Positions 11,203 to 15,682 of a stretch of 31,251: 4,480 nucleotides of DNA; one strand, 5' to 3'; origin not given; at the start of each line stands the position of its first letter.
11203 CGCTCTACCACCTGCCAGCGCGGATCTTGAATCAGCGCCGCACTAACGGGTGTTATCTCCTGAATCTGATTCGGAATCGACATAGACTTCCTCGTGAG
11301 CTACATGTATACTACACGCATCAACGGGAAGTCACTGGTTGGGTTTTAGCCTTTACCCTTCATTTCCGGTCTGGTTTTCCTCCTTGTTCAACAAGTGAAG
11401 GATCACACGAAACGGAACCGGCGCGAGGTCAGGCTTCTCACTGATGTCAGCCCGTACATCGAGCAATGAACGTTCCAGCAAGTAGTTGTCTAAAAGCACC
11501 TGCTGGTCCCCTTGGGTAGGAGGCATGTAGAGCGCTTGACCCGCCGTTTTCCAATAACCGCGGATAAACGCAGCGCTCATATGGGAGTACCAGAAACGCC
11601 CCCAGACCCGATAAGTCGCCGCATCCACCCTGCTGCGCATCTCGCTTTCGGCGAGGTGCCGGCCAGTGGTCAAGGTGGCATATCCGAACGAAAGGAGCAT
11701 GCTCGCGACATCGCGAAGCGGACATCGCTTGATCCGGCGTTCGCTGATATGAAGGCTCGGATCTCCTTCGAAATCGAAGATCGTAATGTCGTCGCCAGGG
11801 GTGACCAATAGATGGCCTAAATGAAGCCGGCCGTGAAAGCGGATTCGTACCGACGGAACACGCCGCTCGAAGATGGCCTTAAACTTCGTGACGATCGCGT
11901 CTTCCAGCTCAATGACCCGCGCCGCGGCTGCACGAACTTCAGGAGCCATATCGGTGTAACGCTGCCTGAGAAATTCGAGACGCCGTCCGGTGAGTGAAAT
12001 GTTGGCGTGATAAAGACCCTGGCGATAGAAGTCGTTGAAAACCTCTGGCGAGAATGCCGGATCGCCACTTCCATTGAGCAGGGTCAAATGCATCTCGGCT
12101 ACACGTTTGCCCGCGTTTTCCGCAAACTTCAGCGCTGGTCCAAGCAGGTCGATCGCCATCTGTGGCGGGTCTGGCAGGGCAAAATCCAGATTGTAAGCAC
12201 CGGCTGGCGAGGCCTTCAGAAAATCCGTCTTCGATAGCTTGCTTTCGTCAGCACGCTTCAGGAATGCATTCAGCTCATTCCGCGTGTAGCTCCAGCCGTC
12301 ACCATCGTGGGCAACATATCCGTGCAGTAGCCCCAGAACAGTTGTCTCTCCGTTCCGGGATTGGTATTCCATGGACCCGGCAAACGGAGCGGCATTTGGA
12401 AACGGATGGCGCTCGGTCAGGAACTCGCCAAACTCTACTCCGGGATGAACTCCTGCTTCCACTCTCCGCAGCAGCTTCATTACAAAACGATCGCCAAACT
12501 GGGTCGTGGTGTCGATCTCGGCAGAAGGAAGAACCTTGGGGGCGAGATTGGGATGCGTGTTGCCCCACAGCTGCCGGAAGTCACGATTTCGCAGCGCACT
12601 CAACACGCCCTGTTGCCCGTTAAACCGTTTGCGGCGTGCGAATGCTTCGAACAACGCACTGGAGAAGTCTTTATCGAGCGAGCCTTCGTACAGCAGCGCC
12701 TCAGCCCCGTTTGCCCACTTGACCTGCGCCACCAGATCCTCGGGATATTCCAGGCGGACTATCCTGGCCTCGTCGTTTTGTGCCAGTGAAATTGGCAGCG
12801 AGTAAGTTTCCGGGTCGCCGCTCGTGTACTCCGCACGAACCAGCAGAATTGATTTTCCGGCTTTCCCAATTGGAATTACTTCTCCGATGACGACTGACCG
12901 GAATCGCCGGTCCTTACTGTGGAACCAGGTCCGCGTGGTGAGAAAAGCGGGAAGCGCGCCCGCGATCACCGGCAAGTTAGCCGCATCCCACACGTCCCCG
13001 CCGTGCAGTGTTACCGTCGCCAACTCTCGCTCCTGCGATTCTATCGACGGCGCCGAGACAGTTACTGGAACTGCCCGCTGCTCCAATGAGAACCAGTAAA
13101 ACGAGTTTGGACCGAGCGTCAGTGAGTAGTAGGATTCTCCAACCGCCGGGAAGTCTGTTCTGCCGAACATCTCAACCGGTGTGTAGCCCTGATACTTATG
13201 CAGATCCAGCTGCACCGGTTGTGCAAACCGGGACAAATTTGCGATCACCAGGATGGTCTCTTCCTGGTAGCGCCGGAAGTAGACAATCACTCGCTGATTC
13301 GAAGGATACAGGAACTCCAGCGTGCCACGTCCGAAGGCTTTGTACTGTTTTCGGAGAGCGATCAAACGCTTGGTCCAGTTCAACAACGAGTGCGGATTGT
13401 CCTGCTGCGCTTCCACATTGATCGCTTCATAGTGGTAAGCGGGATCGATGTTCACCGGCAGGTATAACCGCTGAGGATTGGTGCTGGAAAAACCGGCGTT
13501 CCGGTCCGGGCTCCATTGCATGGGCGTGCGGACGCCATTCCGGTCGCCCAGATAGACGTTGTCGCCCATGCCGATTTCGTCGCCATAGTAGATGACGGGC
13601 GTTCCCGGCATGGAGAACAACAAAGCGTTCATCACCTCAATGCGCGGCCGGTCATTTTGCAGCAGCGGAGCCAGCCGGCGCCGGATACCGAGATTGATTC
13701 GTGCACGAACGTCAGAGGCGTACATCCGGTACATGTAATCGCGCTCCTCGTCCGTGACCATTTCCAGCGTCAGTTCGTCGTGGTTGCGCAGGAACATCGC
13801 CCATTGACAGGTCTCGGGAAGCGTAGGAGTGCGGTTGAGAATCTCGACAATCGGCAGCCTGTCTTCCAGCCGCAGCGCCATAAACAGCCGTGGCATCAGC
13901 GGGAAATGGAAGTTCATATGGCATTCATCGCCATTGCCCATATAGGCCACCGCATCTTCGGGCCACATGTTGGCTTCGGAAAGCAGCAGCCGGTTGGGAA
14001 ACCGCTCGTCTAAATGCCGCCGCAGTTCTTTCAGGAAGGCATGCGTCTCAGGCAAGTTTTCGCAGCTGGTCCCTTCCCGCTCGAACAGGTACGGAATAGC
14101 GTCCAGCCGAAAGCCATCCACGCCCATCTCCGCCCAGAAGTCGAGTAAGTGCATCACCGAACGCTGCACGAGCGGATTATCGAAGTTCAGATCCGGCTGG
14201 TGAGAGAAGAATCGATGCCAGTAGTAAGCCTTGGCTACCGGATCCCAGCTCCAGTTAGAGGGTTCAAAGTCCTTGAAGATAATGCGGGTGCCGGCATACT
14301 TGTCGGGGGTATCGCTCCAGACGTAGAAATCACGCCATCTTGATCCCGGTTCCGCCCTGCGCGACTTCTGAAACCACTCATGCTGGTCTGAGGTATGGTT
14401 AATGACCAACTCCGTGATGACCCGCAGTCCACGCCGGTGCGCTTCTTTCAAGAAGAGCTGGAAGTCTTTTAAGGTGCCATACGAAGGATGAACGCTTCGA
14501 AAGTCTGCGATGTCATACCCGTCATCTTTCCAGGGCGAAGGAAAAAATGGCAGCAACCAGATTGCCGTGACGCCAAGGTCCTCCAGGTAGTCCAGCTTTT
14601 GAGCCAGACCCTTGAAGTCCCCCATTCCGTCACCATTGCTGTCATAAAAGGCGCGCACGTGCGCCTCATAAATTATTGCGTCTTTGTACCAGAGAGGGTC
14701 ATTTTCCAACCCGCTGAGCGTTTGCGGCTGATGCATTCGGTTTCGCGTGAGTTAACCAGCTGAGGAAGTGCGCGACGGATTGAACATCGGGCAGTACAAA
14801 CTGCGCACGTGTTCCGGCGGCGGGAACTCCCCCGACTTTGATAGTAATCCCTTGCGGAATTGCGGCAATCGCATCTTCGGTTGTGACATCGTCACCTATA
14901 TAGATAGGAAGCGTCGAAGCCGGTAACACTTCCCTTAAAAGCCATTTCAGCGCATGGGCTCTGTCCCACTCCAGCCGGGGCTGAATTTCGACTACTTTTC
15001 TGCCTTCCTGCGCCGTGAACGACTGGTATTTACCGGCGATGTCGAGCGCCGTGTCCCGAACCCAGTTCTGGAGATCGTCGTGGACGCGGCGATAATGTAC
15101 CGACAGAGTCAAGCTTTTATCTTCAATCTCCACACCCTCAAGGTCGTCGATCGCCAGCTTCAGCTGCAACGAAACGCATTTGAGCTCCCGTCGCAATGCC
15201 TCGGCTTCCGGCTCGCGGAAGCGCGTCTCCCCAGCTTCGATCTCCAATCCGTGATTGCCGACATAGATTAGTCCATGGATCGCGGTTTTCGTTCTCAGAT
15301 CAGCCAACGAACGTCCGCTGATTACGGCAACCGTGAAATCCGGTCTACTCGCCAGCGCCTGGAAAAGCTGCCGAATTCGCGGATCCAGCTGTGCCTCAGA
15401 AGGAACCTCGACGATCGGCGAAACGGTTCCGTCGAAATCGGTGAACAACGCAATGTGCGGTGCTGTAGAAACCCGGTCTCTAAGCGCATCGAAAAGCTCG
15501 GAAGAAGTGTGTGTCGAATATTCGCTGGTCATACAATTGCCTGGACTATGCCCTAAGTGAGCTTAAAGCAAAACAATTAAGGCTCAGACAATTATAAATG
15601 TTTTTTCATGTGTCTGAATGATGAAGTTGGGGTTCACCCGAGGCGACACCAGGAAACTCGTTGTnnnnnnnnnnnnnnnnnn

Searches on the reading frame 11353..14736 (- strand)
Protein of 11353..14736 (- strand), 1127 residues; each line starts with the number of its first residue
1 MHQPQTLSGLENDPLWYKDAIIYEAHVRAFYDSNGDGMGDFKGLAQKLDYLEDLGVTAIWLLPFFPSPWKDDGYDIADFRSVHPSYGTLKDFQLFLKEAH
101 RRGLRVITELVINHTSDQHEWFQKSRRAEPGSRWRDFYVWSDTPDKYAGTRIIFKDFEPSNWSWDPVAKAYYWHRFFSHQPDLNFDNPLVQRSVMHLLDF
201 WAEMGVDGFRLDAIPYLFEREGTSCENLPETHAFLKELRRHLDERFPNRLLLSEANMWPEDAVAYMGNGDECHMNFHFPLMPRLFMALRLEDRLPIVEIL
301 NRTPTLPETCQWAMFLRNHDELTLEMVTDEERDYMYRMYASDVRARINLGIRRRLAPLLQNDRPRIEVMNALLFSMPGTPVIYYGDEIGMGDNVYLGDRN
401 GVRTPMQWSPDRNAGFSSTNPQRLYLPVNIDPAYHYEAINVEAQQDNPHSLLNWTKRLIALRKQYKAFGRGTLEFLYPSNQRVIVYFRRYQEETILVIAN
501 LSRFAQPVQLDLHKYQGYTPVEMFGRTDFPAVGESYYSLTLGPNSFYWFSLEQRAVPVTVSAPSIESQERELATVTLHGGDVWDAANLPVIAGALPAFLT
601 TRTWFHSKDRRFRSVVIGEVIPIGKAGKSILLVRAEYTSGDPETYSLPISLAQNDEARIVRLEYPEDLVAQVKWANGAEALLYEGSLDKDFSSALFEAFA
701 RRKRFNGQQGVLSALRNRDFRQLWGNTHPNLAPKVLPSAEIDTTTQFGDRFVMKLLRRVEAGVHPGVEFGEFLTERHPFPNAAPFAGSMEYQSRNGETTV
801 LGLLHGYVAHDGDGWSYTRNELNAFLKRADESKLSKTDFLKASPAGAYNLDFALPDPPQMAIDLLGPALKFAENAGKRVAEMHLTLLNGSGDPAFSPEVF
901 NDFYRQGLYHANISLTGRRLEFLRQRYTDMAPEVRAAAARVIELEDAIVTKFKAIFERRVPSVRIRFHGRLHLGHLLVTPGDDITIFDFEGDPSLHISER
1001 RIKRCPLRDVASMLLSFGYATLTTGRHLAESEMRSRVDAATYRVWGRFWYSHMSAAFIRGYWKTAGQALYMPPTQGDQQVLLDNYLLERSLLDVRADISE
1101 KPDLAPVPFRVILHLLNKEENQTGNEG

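Call 84: search_protein_families(library=pfam, proteins=[window:11353-14736:-], max_evalue=0.00001)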
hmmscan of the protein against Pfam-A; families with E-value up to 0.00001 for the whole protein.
window:11353-14736:- (1127 aa): 3 families
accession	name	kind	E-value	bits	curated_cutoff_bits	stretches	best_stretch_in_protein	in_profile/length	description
PF00128.31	Alpha-amylase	-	2.3e-97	327.5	22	2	28-332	5-327/446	Alpha amylase, catalytic domain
PF16657.11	Malt_amylase_C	-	1.5e-27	95.9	27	1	471-548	1-75/75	Maltogenic Amylase, C-terminal domain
PF18085.6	Mak_N_cap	-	4.2e-06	28.1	22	0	598-688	1-87/87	Maltokinase N-terminal cap domain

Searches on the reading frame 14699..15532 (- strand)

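Call 84: search_protein_families(library=pfam, proteins=[window:14699-15532:-], max_evalue=0.00001)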
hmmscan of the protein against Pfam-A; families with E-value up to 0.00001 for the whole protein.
window:14699-15532:- (277 aa): 1 family
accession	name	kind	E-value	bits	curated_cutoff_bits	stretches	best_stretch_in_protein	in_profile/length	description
PF02358.22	Trehalose_PPase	-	2.3e-40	138.6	27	1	30-227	1-205/235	Trehalose-phosphatase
